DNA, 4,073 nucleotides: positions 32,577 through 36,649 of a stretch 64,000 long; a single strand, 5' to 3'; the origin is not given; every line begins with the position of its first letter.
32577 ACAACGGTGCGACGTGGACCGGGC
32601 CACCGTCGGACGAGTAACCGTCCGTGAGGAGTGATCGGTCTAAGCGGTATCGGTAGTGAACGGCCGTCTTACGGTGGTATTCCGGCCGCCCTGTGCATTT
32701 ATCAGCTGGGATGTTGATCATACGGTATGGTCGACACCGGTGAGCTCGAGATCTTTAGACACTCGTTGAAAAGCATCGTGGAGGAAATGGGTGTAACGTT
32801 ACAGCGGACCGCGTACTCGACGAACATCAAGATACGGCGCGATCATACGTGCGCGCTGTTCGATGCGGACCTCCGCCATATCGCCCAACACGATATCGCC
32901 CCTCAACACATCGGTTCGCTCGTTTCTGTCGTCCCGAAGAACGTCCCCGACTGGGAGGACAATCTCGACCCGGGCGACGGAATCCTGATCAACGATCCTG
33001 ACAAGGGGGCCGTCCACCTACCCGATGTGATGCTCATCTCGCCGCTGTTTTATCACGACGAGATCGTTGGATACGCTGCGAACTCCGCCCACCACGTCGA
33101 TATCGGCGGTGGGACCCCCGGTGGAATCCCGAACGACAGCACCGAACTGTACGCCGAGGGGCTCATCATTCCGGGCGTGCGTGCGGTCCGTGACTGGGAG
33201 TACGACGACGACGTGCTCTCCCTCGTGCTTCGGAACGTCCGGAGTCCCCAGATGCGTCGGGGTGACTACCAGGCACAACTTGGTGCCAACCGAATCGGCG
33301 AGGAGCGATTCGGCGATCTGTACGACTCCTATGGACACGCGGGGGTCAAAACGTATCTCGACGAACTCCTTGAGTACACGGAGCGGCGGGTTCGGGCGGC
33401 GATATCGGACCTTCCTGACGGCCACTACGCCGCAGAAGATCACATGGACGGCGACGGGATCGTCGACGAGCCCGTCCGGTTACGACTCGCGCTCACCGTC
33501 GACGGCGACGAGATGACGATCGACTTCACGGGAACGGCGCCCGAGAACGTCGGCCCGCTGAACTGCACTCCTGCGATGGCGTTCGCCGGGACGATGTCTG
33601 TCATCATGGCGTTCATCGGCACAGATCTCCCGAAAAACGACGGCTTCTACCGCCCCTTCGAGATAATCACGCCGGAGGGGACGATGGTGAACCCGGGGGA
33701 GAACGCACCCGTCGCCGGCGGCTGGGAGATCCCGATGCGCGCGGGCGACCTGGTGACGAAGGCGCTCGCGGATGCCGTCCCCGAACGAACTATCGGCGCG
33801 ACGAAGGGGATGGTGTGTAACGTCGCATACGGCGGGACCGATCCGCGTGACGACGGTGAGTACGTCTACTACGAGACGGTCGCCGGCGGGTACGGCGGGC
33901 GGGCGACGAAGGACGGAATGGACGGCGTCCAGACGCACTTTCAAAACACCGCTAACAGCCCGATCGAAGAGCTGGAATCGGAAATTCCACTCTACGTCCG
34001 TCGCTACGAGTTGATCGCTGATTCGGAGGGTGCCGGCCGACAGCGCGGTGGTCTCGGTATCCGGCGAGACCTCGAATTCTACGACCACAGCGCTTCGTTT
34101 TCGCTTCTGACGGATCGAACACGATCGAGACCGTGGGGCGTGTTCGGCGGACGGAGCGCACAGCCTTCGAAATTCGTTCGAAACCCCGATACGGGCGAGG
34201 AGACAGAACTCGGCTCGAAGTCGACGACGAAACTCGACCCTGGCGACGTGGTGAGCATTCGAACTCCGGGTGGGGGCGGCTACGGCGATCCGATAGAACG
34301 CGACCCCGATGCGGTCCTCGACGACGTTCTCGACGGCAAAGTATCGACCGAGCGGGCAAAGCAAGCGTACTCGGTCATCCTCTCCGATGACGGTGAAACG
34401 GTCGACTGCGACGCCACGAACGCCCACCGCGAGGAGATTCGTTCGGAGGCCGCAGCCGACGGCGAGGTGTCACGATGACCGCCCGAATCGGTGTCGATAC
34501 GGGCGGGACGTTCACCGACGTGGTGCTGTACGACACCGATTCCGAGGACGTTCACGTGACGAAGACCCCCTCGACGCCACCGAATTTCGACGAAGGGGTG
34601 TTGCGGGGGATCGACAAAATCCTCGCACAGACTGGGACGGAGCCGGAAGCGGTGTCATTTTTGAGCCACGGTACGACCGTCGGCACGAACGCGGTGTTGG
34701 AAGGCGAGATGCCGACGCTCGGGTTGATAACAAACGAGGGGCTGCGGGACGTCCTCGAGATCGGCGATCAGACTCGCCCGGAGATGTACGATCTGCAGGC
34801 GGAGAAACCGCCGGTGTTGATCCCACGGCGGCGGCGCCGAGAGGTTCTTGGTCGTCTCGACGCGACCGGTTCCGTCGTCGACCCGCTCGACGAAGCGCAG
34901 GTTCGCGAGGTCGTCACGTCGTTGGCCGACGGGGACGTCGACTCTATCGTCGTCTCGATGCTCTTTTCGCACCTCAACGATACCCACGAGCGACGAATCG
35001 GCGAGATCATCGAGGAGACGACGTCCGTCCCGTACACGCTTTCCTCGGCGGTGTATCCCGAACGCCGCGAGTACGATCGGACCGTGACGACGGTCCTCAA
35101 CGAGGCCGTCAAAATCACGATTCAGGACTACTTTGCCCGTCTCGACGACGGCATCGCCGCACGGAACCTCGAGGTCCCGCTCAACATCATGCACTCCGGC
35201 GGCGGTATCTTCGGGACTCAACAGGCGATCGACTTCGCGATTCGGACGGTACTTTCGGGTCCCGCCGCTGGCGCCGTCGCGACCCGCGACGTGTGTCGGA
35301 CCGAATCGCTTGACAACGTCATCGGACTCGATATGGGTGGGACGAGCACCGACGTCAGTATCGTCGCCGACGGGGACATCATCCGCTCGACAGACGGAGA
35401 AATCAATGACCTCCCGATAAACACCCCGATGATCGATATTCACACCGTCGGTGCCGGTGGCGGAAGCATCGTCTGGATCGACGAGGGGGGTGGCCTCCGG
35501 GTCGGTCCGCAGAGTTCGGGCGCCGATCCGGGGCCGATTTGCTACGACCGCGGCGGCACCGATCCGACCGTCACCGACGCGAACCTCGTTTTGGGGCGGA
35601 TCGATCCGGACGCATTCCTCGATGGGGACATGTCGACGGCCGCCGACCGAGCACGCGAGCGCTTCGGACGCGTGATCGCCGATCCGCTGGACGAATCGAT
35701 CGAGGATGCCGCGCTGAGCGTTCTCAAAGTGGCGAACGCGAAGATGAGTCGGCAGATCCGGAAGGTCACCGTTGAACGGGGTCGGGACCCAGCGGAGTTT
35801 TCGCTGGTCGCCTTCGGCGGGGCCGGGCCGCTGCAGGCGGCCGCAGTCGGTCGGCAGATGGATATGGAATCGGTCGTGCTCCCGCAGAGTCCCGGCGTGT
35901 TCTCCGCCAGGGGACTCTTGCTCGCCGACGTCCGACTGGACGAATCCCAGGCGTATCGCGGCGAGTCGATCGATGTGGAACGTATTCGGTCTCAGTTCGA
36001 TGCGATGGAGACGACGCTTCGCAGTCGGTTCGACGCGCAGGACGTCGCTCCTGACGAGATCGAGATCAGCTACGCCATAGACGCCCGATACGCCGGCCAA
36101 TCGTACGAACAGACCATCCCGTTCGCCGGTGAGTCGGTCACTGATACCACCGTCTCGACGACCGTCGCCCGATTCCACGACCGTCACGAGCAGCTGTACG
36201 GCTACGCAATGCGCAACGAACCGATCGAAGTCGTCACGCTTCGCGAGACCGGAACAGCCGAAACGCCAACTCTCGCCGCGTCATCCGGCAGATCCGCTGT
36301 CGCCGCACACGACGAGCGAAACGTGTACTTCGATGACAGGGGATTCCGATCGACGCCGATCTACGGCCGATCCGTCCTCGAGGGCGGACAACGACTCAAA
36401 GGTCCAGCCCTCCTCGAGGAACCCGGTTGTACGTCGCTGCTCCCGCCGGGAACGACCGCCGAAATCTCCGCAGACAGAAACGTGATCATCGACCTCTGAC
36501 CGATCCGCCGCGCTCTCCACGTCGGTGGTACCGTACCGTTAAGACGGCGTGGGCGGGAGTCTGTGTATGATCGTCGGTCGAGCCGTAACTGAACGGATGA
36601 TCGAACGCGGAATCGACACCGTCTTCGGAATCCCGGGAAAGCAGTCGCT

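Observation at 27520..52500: ~25-kb IclR-associated catabolic island for an unidentified N-containing substrate (best candidate for an undescribed system)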

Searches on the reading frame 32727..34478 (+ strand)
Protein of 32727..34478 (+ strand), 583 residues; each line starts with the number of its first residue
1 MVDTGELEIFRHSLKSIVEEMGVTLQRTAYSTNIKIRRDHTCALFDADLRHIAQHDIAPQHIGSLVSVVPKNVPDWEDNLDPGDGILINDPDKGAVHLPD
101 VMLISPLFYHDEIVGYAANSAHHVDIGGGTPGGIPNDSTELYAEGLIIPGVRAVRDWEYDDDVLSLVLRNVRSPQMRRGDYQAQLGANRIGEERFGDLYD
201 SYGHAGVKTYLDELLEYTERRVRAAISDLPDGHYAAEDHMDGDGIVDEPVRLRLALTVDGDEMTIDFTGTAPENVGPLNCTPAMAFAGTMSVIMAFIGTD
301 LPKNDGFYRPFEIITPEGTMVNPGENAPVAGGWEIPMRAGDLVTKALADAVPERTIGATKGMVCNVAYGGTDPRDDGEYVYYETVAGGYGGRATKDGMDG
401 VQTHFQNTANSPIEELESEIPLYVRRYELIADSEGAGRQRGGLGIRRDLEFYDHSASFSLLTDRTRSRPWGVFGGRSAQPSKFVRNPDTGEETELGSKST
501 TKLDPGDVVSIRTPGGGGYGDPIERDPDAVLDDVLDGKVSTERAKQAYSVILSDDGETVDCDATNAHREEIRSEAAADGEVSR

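Call 3: search_protein_families(library=pfam, proteins=[window:32727-34478:+])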
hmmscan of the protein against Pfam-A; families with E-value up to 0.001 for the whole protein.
window:32727-34478:+ (583 aa): 1 family
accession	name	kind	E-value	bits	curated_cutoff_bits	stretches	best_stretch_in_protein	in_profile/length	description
PF02538.19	Hydantoinase_B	-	1.8e-181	604.6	26.8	1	5-522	3-519/519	Hydantoinase B/oxoprolinase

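Call 5: search_protein_families(library=ncbifam, proteins=[window:32727-34478:+], max_evalue=0.00001)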
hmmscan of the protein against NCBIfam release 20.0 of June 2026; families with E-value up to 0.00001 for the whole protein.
window:32727-34478:+ (583 aa): 2 families
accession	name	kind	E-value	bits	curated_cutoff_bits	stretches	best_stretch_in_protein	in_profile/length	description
NF050157.1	CapLactmsBetCapB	equivalog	2.4e-95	320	1000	1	3-568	2-575/577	caprolactamase subunit beta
NF042976.1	AcphenoCarb_ApcD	equivalog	5e-48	163.9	1500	2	80-446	108-484/685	acetophenone carboxylase subunit delta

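Call 24: find_related_loci(query=window:32727-34478:+, collection=genome_contigs, flank=10000)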
Query window:32727-34478:+ (583 aa) in genome_contigs; peptide patterns used: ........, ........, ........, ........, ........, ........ (x = any residue, [..] = any of these).
171 stretches matched a pattern; 123 encode a relative of the query (tblastn E <= 1e-3); the best 80 are kept; 80 distinct loci.
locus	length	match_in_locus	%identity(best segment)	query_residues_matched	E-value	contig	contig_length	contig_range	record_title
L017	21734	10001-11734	86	1-579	0e+0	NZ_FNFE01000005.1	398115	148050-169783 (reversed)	Natronorubrum texcoconense strain B4,CECT 8067,JCM 17497, whole genome shotgun sequence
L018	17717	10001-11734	72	1-579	0e+0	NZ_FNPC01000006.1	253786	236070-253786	Halopenitus persicus strain DC30,IBRC 10041,KCTC 4046, whole genome shotgun sequence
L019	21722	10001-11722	71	1-580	0e+0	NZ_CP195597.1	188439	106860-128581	Natronorubrum sp. FCH18a plasmid unnamed2, complete sequence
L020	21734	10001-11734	85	1-579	0e+0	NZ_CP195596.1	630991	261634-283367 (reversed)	Natronorubrum sp. FCH18a plasmid unnamed1, complete sequence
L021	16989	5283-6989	48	2-571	4e-170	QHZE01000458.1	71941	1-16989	MAG: Acidobacteria bacterium isolate gp18 AA62 14_1009_13_30cm_scaffold_814_curated, whole genome shotgun sequence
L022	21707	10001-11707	44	2-571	1e-157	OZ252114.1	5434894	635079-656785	MAG: Acidobacteriota bacterium isolate 28223251-268b-4a32-9235-904b27f41ce0 genome assembly, chromosome: 1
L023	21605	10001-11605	44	2-544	1e-135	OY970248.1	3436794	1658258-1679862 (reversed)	MAG: Haloferacaceae archaeon isolate MFD01721.bin.c.6 genome assembly, chromosome: 1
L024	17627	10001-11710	42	8-572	2e-133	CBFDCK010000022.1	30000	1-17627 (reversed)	MAG TPA_asm: uncultured bacterium isolate SRR26215680_binner13_Refined_1 genome assembly, contig: ERZ25073474.831, whole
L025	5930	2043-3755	42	8-573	4e-133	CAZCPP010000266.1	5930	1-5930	MAG TPA_asm: uncultured Anaerolineaceae bacterium isolate binchicken_co97_16 genome assembly, contig: NODE_47426_length_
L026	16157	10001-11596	43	2-542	1e-130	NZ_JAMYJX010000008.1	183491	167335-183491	Haladaptatus sp. AB618 NODE_8_length_183491_cov_96.897387, whole genome shotgun sequence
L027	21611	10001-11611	43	2-549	1e-130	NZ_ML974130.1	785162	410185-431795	Halorussus amylolyticus strain YC93 Scaffold1, whole genome shotgun sequence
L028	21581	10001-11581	44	2-539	5e-130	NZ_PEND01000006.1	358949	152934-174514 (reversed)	Halegenticoccus soli strain SYSU A9-0 contig006, whole genome shotgun sequence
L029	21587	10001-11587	42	2-539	4e-129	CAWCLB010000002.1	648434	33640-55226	MAG: uncultured haloarchaeon isolate MFD01721.bin.2.48 genome assembly, contig: contig_12824, whole genome shotgun seque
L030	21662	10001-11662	41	2-566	6e-129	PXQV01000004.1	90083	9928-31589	MAG: Halobacteriales archaeon QH_7_66_36 qh_7_scaffold_13, whole genome shotgun sequence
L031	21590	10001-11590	43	2-542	2e-128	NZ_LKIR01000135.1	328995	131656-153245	Haloparvum sedimenti strain DYS4 scaffold_135, whole genome shotgun sequence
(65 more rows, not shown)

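Call 30: search_solved_structures(query=window:32727-34478:+)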
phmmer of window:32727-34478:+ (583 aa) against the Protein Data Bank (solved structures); distinct sequences matched with E-value up to 0.001: 5.
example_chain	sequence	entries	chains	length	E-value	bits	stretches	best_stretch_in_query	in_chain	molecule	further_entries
7hk5_A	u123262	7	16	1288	5.2e-97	329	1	10-575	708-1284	N-methylhydantoinase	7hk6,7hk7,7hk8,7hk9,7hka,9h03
6yra_B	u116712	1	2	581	7.8e-77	262.3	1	2-568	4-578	Hydantoinase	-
5l9w_A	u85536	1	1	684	1.4e-42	149.2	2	74-514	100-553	Acetophenone carboxylase delta subunit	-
5m45_A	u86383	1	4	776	1.8e-18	69.6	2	61-479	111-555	Acetone carboxylase alpha subunit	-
5svb_A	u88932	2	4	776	9.4e-18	67.2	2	61-479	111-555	Acetone carboxylase alpha subunit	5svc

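Call 81: search_protein_families(library=pfam, proteins=[L018:5063-5887:-, L018:5998-7047:-, L018:14534-15613:+, L018:15660-16412:+, L019:4511-5284:+, L019:5390-6472:-, L019:6790-7809:-, L019:8062-9216:-, L019:9382-9729:-, L018:7430-9595:-], max_evalue=0.00001)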
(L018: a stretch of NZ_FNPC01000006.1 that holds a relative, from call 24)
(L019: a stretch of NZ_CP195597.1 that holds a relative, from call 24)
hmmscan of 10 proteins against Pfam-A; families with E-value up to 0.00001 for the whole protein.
L018:5063-5887:- (274 aa): 1 family
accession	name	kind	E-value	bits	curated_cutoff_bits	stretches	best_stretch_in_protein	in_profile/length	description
PF02633.19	Creatininase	-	3e-68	230.3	31.3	1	11-257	1-238/238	Creatinine amidohydrolase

L018:5998-7047:- (349 aa): 2 families
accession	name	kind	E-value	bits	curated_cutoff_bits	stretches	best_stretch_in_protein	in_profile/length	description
PF02826.25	2-Hacid_dh_C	-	6.4e-53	179.2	25.1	1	140-314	2-178/178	D-isomer specific 2-hydroxyacid dehydrogenase, NAD binding domain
PF00389.36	2-Hacid_dh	-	1.2e-08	35.1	24.6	1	85-338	49-126/134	D-isomer specific 2-hydroxyacid dehydrogenase, catalytic domain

L018:14534-15613:+ (359 aa): 2 families
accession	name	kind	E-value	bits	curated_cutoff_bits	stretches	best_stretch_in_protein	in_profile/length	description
PF01546.33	Peptidase_M20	-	1.3e-27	97.5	24.6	1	59-356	2-205/206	Peptidase family M20/M25/M40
PF07687.19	M20_dimer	-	3.1e-11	43.6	21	1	151-252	3-101/107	Peptidase dimerisation domain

L018:15660-16412:+ (250 aa): 1 family
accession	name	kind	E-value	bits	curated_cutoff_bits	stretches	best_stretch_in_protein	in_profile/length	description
PF11010.13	DUF2848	-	1.2e-60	205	23.4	1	50-245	1-194/194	Protein of unknown function (DUF2848)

L019:4511-5284:+ (257 aa): 1 family
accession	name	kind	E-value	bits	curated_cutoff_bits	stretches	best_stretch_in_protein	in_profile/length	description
PF17645.6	Amdase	-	1.4e-31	110.4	25.9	1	30-248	1-220/228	Arylmalonate decarboxylase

L019:5390-6472:- (360 aa): 2 families
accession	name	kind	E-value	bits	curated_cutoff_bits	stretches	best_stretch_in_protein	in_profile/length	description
PF01546.33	Peptidase_M20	-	3.7e-22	79.7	24.6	1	59-358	1-206/206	Peptidase family M20/M25/M40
PF07687.19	M20_dimer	-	1.1e-11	45.1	21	1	151-254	2-102/107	Peptidase dimerisation domain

L019:6790-7809:- (339 aa): 2 families
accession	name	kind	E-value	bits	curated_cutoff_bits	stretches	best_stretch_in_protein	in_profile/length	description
PF02826.25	2-Hacid_dh_C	-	2.3e-55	187.2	25.1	1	115-289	2-178/178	D-isomer specific 2-hydroxyacid dehydrogenase, NAD binding domain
PF00389.36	2-Hacid_dh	-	6.2e-09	36.1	24.6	1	33-220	20-103/134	D-isomer specific 2-hydroxyacid dehydrogenase, catalytic domain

L019:8062-9216:- (384 aa): 1 family
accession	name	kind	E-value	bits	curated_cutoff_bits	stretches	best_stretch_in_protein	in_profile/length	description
PF00155.27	Aminotran_1_2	-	1.9e-63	215.3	19.7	1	30-377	2-361/361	Aminotransferase class I and II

L019:9382-9729:- (115 aa): 2 families
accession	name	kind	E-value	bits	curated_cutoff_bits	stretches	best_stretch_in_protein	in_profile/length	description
PF07883.17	Cupin_2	-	3.8e-16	59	27.2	1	35-102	4-70/70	Cupin domain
PF05899.18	Cupin_3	-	1.3e-06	28.5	23.5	1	26-86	4-62/74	EutQ-like cupin domain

L018:7430-9595:- (721 aa): 1 family
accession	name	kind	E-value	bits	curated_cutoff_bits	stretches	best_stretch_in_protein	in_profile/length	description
PF00291.31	PALP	-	7.2e-61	206.5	35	1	381-682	1-295/295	Pyridoxal-phosphate dependent enzyme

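Call 84: search_protein_families(library=pfam, proteins=[L017:3882-5021:-, L017:5826-6410:-, L017:6412-6945:-, L017:993-2525:-], max_evalue=0.00001)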
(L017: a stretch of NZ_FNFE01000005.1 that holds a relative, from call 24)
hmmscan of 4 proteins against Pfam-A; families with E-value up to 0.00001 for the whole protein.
L017:3882-5021:- (379 aa): 0 families

L017:5826-6410:- (194 aa): 1 family
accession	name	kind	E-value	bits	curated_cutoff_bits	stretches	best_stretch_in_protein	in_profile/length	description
PF02775.26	TPP_enzyme_C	-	3.2e-24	85.9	21.9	1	47-162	20-151/151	Thiamine pyrophosphate enzyme, C-terminal TPP binding domain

L017:6412-6945:- (177 aa): 2 families
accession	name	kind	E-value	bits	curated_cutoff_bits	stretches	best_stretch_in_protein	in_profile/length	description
PF01855.24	POR_N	-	2.5e-07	31.1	27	1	19-171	4-159/231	Pyruvate flavodoxin/ferredoxin oxidoreductase, thiamine diP-bdg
PF02776.23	TPP_enzyme_N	-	3.8e-06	27.1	26.8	1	15-92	8-87/119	Thiamine pyrophosphate enzyme, N-terminal TPP binding domain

L017:993-2525:- (510 aa): 3 families
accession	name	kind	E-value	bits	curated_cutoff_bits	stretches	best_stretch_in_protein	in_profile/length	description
PF00890.30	FAD_binding_2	-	1e-50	173.6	20.4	1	60-477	1-406/414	FAD binding domain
PF01266.30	DAO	-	1.1e-10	42.1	27.9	1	60-251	1-208/353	FAD dependent oxidoreductase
PF12831.13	FAD_oxidored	-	3.9e-07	30.2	27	1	60-245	1-144/416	FAD dependent oxidoreductase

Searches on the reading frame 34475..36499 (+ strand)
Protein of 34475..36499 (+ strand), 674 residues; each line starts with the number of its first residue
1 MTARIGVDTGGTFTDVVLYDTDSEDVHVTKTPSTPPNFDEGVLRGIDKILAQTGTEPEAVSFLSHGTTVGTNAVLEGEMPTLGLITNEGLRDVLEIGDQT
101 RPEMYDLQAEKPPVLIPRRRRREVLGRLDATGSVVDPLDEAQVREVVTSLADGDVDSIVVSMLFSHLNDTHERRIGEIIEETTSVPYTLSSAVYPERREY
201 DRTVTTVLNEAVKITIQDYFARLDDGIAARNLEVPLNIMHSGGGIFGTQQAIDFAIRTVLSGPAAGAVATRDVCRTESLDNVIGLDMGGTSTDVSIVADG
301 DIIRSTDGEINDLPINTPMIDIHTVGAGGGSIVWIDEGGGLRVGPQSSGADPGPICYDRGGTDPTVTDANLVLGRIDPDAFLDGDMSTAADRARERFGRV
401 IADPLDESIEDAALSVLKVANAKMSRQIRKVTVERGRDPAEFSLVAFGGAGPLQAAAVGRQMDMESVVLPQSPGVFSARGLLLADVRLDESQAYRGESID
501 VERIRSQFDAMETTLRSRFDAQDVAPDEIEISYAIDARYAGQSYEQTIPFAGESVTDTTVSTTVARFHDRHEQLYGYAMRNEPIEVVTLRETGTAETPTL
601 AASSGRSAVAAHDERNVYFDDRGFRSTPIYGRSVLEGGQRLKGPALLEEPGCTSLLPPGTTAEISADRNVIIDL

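Call 3: search_protein_families(library=pfam, proteins=[window:34475-36499:+])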
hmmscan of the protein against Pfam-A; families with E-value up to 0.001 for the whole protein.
window:34475-36499:+ (674 aa): 4 families
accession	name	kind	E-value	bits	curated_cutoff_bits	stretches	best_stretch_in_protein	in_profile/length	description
PF01968.24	Hydantoinase_A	-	1.8e-94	316.7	22.9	1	202-489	1-290/291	Hydantoinase/oxoprolinase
PF05378.19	Hydant_A_N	-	2.4e-57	193.9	25.2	1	4-182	1-175/176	Hydantoinase/oxoprolinase N-terminal region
PF19278.4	Hydant_A_C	-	1.6e-09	37.8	21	1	502-665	12-183/193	Hydantoinase/oxoprolinase C-terminal domain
PF01869.26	BcrAD_BadFG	-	1.9e-05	24.8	31.5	1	5-68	1-70/271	BadF/BadG/BcrA/BcrD ATPase family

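Call 5: search_protein_families(library=ncbifam, proteins=[window:34475-36499:+], max_evalue=0.00001)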
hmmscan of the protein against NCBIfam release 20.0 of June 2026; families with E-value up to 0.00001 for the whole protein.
window:34475-36499:+ (674 aa): 3 families
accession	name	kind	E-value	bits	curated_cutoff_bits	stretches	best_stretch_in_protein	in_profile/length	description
NF050156.1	CapLactmsAlpCapA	equivalog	2.3e-153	512.1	1000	1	4-665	2-678/689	caprolactamase subunit alpha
NF042975.2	AcphenoCarb_ApcC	equivalog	2.8e-83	280.4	1500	1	4-672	10-709/733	acetophenone carboxylase subunit gamma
NF042960.1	AcphenoCarb_ApcA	equivalog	4e-59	200.5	1250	1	5-663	4-646/658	acetophenone carboxylase subunit alpha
